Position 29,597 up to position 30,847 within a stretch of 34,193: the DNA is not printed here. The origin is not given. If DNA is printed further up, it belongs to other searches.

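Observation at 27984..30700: Topologically 'inverted' two-component system: a histidine kinase without TM segments, coupled to a response regulator that runs through a TM-like helix into two CBM-like domains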

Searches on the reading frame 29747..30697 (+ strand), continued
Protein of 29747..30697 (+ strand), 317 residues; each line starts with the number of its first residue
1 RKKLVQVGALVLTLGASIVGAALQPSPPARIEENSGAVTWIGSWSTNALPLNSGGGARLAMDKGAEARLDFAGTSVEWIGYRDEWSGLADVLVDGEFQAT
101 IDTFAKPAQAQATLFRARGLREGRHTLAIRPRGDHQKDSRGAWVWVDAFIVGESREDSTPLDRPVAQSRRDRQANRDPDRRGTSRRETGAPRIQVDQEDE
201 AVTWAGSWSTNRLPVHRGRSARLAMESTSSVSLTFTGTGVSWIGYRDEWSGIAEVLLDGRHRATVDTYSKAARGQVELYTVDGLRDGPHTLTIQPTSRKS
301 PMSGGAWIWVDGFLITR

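Call 46: fold_search(model_id=the predicted structure, library=pdb)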
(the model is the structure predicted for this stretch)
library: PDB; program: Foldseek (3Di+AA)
matches with E <= 10: 1576; with E <= 0.001: 144
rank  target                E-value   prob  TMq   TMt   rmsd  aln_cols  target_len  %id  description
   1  6f2p                  1.9e-11  1.00  0.37  0.12  14.3       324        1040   16  Structure of Paenibacillus xanthan lyase to 2.6 A resolution (released 2018-12-05)
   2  3nqh                  2.1e-07  1.00  0.34  0.23   4.1       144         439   18  Crystal structure of a glycosyl hydrolase (BT_2959) from BACTEROIDES THETAIOTAOMICRON VPI-5482 at 2.11 A resolution (released 2010-07-28)
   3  7ehg_F                1.5e-06  1.00  0.35  0.69   3.8       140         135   19  Crystal Structure of MiXBM (released 2022-03-30)
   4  7ehg_C                1.8e-06  1.00  0.35  0.69   3.6       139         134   19  Crystal Structure of MiXBM (released 2022-03-30)
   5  5y96_A                1.8e-06  1.00  0.28  0.23  19.0       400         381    8  Crystal structure of ANXUR1 extracellular domain from Arabidopsis thaliana (released 2018-02-28)
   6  7ehg_E                1.9e-06  1.00  0.36  0.69   3.7       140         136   19  Crystal Structure of MiXBM (released 2022-03-30)
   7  1yll_C                1.9e-06  1.00  0.25  0.34  13.5       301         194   12  Crystal Structure of the Conserved Protein of Unknown Function PA5104 from Pseudomonas aeruginosa PAO1 (released 2005-03-01)
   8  1yll_D                3.4e-06  1.00  0.24  0.33  13.7       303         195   12  Crystal Structure of the Conserved Protein of Unknown Function PA5104 from Pseudomonas aeruginosa PAO1 (released 2005-03-01)
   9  8w7n                  3.5e-06  1.00  0.25  0.09  16.9       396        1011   11  Crystal structure of the in-cell Cry1Aa purified from Bacillus thuringiensis (released 2024-03-06)
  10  1yll_B                4.4e-06  1.00  0.26  0.37  12.5       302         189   12  Crystal Structure of the Conserved Protein of Unknown Function PA5104 from Pseudomonas aeruginosa PAO1 (released 2005-03-01)
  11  7ehg_B                5.7e-06  1.00  0.35  0.70   3.4       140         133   20  Crystal Structure of MiXBM (released 2022-03-30)
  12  7ehg_A                6.3e-06  1.00  0.35  0.69   3.6       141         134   20  Crystal Structure of MiXBM (released 2022-03-30)
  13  7ehg_G                6.9e-06  1.00  0.35  0.69   3.5       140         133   20  Crystal Structure of MiXBM (released 2022-03-30)
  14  1yll_A                6.9e-06  1.00  0.23  0.32  15.2       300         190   11  Crystal Structure of the Conserved Protein of Unknown Function PA5104 from Pseudomonas aeruginosa PAO1 (released 2005-03-01)
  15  6v1v_A                9.0e-06  1.00  0.25  0.12  13.8       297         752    7  VIP3B (VIP3B_2160) adapted for crystallization (released 2019-12-18)
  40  6hfz_D                7.1e-05  1.00  0.34  0.28   4.0       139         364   16  Crystal structure of a two-domain esterase (CEX) active on acetylated mannans (released 2019-09-11)
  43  6hh9_D                7.9e-05  1.00  0.35  0.29   3.7       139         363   14  Crystal structure of a two-domain esterase (CEX) active on acetylated mannans co-crystallized with mannopentaose (released 2019-09-11)
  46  6qdi                  8.8e-05  0.97  0.21  0.21  14.5       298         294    8  anti-sigma factor domain-containing protein from Clostridium clariflavum (released 2019-06-12)
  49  6hfz_A                9.7e-05  1.00  0.36  0.29   9.6       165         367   15  Crystal structure of a two-domain esterase (CEX) active on acetylated mannans (released 2019-09-11)
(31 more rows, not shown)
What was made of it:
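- On CBM-like / CE2_N beta-sandwich module: Foldseek: 7ehg target TM-score 0.69, 6hfz, 6f2p at E 2e-11, 3nqh (call 46).
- Closest known: RsiV / RsgI-type anti-sigma factors. Same: An RsgI-type sensor domain (6qdi) is among the fold matches (call 46).
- Checked: Foldseek matches CBM-type modules (call 46).
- The fold matches CBM-type modules, including a xanthan-binding module and an RsgI anti-sigma sensor domain (call 46).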

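Call 47: find_related_loci(query=A3, collection=genome_contigs, flank=4000)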
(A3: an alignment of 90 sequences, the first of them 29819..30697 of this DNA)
Query A3 (293 aa) in genome_contigs; peptide patterns used: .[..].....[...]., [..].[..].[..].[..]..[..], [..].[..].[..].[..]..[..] (x = any residue, [..] = any of these).
124 stretches matched a pattern; 105 encode a relative of the query (tblastn E <= 1e-3); the best 80 are kept; 80 distinct loci.
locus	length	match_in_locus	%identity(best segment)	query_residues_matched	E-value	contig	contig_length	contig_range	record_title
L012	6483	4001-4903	83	1-293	2e-164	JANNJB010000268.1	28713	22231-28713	MAG: Vicinamibacteria bacterium isolate SOY_40_metabat_13 SOY_40_k141_931695, whole genome shotgun sequence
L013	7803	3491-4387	76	5-293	7e-145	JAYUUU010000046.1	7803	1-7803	MAG: Vicinamibacteria bacterium isolate GL124_DN_concoct_180_sub GL124_DN_concoct_180_sub_45, whole genome shotgun seque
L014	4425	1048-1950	59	4-293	1e-105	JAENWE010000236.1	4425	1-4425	MAG: Vicinamibacteria bacterium isolate 3_4_m_bin2 c_000001419217, whole genome shotgun sequence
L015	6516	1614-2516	56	6-292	4e-97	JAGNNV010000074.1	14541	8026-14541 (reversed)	MAG: Vicinamibacteria bacterium isolate Go_SlAct_bin_43 Go_SlAct_17668_length_14541_cov_14.835507, whole genome shotgun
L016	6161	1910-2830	50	1-293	1e-89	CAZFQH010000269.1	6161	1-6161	MAG TPA_asm: uncultured Acidobacteriota bacterium isolate SRP128246_co1_10 genome assembly, contig: NODE_35281_length_61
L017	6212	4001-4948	50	1-293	5e-89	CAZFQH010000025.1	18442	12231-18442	MAG TPA_asm: uncultured Acidobacteriota bacterium isolate SRP128246_co1_10 genome assembly, contig: NODE_6411_length_184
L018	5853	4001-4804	43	6-292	2e-71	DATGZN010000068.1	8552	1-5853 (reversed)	MAG TPA_asm: Bryobacteraceae bacterium isolate SMAG_U10665 k141_258732, whole genome shotgun sequence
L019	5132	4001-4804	43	6-292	2e-71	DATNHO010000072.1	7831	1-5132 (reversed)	MAG TPA_asm: Terriglobales bacterium isolate SMAG_U11349 k141_534835, whole genome shotgun sequence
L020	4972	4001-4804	43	6-292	2e-71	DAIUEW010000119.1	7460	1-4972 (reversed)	MAG TPA_asm: Candidatus Sulfotelmatobacter sp. isolate CTOTU28689 NODE_6629_length_7460_cov_15.498042, whole genome shot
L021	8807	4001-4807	43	2-292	1e-70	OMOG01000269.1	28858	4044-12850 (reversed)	Solibacteraceae bacterium SbA4 strain Peat soil MAG SbA4 genome assembly, contig: SBA4_Contig_340, whole genome shotgun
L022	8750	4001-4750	43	6-293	2e-70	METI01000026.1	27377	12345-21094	MAG: candidate division NC10 bacterium RIFCSPLOWO2_12_FULL_66_18 rifcsplowo2_12_scaffold_12377, whole genome shotgun seq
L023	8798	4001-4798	46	6-293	5e-70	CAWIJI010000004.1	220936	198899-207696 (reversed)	MAG: uncultured Acidobacteriota bacterium isolate MFD04944.bin.2.38 genome assembly, contig: contig_35511, whole genome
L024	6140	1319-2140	43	6-292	3e-69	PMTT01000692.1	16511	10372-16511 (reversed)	MAG: Bryobacterales bacterium isolate palsa_130 73.20110700_P2D.82_contig_5487, whole genome shotgun sequence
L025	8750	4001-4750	43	1-292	2e-69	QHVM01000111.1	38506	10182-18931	MAG: Acidobacteria bacterium isolate AA32 14_1009_16_40cm_scaffold_22727_curated, whole genome shotgun sequence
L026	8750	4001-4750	43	6-293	4e-69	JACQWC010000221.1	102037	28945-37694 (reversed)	MAG: Candidatus Rokuibacteriota bacterium isolate NC_groundwater_1479_Ag_S-0.65um_71_44 S_p65_S5_coassembly_k141_4555998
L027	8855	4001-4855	41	6-289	8e-69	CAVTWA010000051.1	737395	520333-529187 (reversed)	MAG: uncultured Acidobacteriota bacterium isolate MFD04967.bin.2.116 genome assembly, contig: contig_6905, whole genome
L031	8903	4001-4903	41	2-292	6e-66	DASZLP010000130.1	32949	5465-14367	MAG TPA_asm: Bryobacteraceae bacterium isolate SMAG_U5867 k141_4477062, whole genome shotgun sequence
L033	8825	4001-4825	41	4-293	4e-65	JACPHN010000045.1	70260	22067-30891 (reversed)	MAG: Candidatus Schekmanbacteria bacterium isolate NC_groundwater_415_Ag_B-0.1um_66_15 GD18-4_B1_scaffold_324783, whole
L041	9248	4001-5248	41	1-292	6e-63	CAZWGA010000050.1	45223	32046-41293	MAG TPA_asm: uncultured Solibacteraceae bacterium isolate SRP273308_co1_25 genome assembly, contig: NODE_784_length_4522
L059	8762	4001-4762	42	19-292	5e-58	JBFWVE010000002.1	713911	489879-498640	MAG: Vicinamibacteria bacterium isolate CA_2019_TPBF_87 NODE_69_length_713911_cov_17.923847_TPBF, whole genome shotgun s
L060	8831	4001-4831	43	6-289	3e-64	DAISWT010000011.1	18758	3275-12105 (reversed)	MAG TPA_asm: Acidobacteriota bacterium isolate CTOTU4088 NODE_1262_length_18758_cov_4.717051, whole genome shotgun seque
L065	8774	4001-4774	37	1-289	7e-57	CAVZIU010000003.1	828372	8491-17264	MAG: uncultured proteobacterium isolate MFD02360.bin.1.39 genome assembly, contig: contig_22081, whole genome shotgun se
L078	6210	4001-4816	40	6-293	7e-53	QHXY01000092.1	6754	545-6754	MAG: Acidobacteria bacterium isolate gp22 AA3 14_0903_13_30cm_scaffold_855007_curated, whole genome shotgun sequence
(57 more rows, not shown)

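Call 49: search_protein_families(library=pfam, proteins=[L018:2543-4807:+, L023:2150-4798:+, L027:1871-6229:+, L060:617-4846:+, L078:1580-4816:+, L031:2675-5548:+, L041:2372-5290:+, L033:2195-4825:+, L059:2369-4765:+, L065:2630-4783:+], max_evalue=0.001)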
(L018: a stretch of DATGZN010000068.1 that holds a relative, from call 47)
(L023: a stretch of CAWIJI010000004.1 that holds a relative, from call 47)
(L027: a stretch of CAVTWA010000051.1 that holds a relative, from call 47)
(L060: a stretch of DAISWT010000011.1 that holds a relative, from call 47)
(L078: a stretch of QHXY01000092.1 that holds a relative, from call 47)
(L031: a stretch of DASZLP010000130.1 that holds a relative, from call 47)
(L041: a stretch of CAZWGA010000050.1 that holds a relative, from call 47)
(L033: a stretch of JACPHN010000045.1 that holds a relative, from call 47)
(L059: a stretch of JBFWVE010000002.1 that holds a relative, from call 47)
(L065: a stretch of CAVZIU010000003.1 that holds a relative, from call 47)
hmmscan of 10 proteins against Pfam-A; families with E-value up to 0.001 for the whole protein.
L018:2543-4807:+ (755 aa): 1 family
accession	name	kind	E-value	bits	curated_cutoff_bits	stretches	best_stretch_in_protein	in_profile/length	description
PF17996.7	CE2_N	-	1.8e-08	34.9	27.9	0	666-731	19-80/108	Carbohydrate esterase 2 N-terminal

L023:2150-4798:+ (883 aa): 1 family
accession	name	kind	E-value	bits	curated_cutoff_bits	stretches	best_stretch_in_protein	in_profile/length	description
PF17996.7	CE2_N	-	1.5e-09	38.3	27.9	0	793-860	18-81/108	Carbohydrate esterase 2 N-terminal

L027:1871-6229:+ (1453 aa): 2 families
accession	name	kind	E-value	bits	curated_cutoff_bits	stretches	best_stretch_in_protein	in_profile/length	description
PF17996.7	CE2_N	-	5.7e-16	59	27.9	1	908-975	17-80/108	Carbohydrate esterase 2 N-terminal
PF07550.17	Shr-like_HID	-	0.00013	22.8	22.3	0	745-815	10-71/82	Heme-binding protein Shr-like, Hb-interacting domain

L060:617-4846:+ (1410 aa): 4 families
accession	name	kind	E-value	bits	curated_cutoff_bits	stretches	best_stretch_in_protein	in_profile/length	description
PF25778.1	DUF7948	-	7.9e-63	212.8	27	1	123-340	1-214/214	Domain of unknown function (DUF7948)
PF06739.17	SBBP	-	7.9e-43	144.6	20.5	5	989-1024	1-37/38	Beta-propeller repeat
PF15902.12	Sortilin-Vps10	-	5e-09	35.9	33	1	651-752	3-111/446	Sortilin, neurotensin receptor 3,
PF14870.12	PSII_BNR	-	0.00024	20.9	27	0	739-843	39-138/303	Photosynthesis system II assembly factor YCF48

L078:1580-4816:+ (1079 aa): 2 families
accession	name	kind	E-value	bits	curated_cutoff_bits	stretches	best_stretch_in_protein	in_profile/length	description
PF25778.1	DUF7948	-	7.2e-55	186.8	27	1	126-332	1-214/214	Domain of unknown function (DUF7948)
PF06739.17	SBBP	-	1.7e-31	108.3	20.5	3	534-566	1-34/38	Beta-propeller repeat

L031:2675-5548:+ (958 aa): 1 family
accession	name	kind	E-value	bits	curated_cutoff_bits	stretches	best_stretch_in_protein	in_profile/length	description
PF17996.7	CE2_N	-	5e-08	33.4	27.9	0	634-702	18-82/108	Carbohydrate esterase 2 N-terminal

L041:2372-5290:+ (973 aa): 1 family
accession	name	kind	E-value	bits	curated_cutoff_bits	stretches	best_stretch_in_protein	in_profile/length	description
PF17996.7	CE2_N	-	7e-15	55.5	27.9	2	577-643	18-80/108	Carbohydrate esterase 2 N-terminal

L033:2195-4825:+ (877 aa): 4 families
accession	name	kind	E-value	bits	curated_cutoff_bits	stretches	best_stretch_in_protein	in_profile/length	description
PF18911.6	PKD_4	-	7.2e-41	138.6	27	2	518-594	1-80/85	PKD domain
PF00801.26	PKD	-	1.1e-25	89.8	23.5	2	530-595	13-78/80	PKD domain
PF22352.2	K319L-like_PKD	-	9.2e-14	51.7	27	2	449-512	15-84/84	K319L-like, PKD domain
PF17996.7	CE2_N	-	2e-08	34.7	27.9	0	642-716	18-88/108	Carbohydrate esterase 2 N-terminal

L059:2369-4765:+ (799 aa): 0 families

L065:2630-4783:+ (718 aa): 2 families
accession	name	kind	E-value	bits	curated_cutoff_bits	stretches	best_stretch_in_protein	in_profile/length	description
PF17996.7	CE2_N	-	9.6e-09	35.7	27.9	0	626-693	17-80/108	Carbohydrate esterase 2 N-terminal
PF01436.27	NHL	-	0.00042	20.6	20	0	161-185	5-28/28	NHL repeat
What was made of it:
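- Tried and rejected: PKD, SBBP, DUF7948 and NHL (call 49) confirm an extracytoplasmic setting but do not identify a ligand.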

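Call 65: predict_structure(alignment_id=A4)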
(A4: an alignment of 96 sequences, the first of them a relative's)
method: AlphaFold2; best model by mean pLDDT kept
length: 526 residues; sequences in the alignment: 96
mean_pLDDT: 88.5   pTM: 0.51
mean pLDDT of the five models: 88.5, 86.9, 86.4, 86.4, 85.9
residues with pLDDT >= 90: 398; 70-90: 64; 50-70: 17; < 50: 47
segments of 3 or more residues with pLDDT < 50: 219-232, 366-396
pLDDT, mean of each block of 10 residues (from residue 1): 93 96 97 98 98 97 96 97 93 93 94 96 93 72 72 93 94 97 96 91 86 68 42 72 95 90 90 96 96 97 97 94 95 96 94 97 59 40 40 54 95 95 85 97 98 96 98 96 95 97 97 95 96
secondary structure, 60 per line:
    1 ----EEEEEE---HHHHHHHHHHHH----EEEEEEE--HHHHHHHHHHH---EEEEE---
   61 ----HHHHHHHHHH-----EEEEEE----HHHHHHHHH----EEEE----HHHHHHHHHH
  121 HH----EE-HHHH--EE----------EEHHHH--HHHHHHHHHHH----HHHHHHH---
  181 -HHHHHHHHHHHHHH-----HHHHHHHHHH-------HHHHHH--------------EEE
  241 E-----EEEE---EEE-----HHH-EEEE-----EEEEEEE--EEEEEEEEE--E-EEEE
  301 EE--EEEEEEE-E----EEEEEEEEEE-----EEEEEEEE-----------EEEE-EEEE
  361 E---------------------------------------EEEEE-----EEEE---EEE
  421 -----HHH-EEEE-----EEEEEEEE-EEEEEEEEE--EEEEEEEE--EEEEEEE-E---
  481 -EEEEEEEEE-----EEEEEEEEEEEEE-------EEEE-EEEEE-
elements in order: E5-10 H14-25 E30-36 H39-49 E53-57 H65-74 E80-85 H90-98 E103-106 H111-122 H130-133 H150-153 H156-166 H171-177 H182-195 H201-210 H218-223 E238-241 E247-250 E254-256 E266-269 E275-281 E284-292 E297-302 E305-311 E318-327 E333-340 E352-355 E357-361 E401-405 E411-414 E418-420 E430-433 E439-446 E448-456 E459-466 E469-475 E482-490 E496-508 E516-519 E521-525
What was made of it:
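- AF2 gives no confident long helix there (call 65). AF2 gives low confidence for the segment (call 65).
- Tried and rejected: The segment has pLDDT 42-68 (call 65).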

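Call 71: search_protein_families(library=pfam, proteins=[L011:2864-3538:+], max_evalue=1)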
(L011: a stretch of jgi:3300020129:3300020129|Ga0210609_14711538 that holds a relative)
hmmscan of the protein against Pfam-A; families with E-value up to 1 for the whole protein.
L011:2864-3538:+ (224 aa): 2 families
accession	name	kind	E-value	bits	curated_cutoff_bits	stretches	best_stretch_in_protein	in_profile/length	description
PF00583.31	Acetyltransf_1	-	0.00054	20.6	20.7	1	77-187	17-116/116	Acetyltransferase (GNAT) family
PF01630.24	Glyco_hydro_56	-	0.025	13.9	23.2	1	128-185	261-316/335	Hyaluronidase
